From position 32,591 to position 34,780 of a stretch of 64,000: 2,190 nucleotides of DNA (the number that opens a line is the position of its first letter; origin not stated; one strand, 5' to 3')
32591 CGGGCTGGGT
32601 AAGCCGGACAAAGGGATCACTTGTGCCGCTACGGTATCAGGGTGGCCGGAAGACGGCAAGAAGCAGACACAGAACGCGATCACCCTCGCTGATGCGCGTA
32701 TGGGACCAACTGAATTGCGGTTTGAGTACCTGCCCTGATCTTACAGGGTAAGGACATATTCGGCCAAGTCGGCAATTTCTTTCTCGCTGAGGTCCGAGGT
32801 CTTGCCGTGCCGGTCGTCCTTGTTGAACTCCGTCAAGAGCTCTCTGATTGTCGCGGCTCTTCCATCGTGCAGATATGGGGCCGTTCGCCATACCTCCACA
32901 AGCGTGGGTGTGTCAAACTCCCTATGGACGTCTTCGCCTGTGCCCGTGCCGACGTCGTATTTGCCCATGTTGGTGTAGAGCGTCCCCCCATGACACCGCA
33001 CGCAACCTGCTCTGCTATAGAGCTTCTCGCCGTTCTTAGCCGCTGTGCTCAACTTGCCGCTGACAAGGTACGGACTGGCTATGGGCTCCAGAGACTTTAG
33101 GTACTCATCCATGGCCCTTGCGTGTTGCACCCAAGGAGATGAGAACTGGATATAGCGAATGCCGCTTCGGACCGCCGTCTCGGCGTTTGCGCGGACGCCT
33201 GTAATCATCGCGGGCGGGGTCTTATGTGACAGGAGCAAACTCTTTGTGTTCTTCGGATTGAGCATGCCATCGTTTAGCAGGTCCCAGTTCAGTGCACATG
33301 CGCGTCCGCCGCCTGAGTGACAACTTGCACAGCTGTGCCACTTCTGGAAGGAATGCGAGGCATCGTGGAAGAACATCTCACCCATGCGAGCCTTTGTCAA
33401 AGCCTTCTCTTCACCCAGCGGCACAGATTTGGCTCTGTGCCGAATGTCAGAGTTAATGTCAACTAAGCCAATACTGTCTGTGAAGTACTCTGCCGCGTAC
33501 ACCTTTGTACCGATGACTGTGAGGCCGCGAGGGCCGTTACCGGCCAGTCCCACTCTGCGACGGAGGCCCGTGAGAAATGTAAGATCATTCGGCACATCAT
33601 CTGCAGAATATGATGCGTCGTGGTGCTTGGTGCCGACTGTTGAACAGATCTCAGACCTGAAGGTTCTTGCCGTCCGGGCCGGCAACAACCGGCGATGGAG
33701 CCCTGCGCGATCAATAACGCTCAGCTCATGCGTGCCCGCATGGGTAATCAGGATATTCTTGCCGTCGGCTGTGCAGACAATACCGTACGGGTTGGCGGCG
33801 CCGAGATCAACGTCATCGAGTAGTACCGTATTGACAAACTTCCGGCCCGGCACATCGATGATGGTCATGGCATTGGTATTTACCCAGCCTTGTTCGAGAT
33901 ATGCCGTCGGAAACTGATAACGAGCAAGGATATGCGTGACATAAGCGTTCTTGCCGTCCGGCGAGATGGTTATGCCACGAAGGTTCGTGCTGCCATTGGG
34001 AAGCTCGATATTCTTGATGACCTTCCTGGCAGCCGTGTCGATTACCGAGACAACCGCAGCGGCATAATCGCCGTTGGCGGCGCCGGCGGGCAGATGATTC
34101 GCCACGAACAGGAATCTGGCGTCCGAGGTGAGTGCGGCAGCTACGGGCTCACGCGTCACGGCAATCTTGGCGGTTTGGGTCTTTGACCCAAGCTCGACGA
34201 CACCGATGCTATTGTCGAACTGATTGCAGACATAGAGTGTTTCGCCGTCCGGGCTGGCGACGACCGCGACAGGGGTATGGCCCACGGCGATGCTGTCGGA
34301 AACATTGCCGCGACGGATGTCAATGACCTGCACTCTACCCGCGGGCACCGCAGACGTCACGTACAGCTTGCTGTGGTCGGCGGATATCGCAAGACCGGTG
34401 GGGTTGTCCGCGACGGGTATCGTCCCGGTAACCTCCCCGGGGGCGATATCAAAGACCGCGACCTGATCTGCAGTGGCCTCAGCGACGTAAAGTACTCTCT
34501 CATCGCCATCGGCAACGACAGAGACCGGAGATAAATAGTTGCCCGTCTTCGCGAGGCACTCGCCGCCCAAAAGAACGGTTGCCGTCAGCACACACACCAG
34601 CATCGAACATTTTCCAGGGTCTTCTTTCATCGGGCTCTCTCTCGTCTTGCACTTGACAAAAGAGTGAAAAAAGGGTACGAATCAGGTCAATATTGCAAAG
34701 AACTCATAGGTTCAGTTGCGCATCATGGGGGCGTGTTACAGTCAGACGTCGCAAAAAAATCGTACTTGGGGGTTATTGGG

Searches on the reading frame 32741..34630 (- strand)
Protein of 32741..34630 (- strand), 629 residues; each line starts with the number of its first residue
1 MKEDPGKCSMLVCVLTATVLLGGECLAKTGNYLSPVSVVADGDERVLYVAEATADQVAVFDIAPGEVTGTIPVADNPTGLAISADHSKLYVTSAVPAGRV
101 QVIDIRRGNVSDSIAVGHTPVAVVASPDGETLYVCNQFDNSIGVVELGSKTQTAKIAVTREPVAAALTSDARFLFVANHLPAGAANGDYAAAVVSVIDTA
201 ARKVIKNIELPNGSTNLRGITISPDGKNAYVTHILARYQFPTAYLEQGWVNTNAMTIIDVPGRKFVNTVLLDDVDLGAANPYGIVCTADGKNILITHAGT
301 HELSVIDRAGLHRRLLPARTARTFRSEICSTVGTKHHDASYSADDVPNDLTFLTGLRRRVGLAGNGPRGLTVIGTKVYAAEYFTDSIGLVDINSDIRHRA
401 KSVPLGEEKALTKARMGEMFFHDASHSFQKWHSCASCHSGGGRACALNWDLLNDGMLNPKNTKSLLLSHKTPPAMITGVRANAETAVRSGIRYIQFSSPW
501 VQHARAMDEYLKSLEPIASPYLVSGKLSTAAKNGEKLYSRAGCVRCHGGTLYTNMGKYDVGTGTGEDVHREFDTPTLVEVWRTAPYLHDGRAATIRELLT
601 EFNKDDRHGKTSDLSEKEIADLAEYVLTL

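Call 88: search_protein_families(library=pfam, proteins=[window:32741-34630:-], max_evalue=0.00001)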
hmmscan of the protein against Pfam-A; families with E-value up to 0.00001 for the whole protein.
window:32741-34630:- (629 aa): 6 families
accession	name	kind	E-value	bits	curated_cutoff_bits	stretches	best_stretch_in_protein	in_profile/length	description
PF21783.3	YNCE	-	1.7e-10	41.2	27.1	0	38-124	247-332/339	YNCE-like beta-propeller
PF08450.18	SGL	-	1.5e-08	35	26.3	0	41-94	192-245/246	SMP-30/Gluconolactonase/LRE-like region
PF03150.19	CCP_MauG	-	3e-08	34.9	25.6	0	413-468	3-59/149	Di-haem cytochrome c peroxidase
PF01731.26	Arylesterase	-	5.8e-08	33.3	21.3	0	217-237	56-76/86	Arylesterase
PF10282.15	Lactonase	-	1.1e-07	31.8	21.7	0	119-178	245-309/344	Lactonase, 7-bladed beta-propeller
PF13442.11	Cytochrome_CBB3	-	1.4e-07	32.2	27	0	530-626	2-68/68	Cytochrome C oxidase, cbb3-type, subunit III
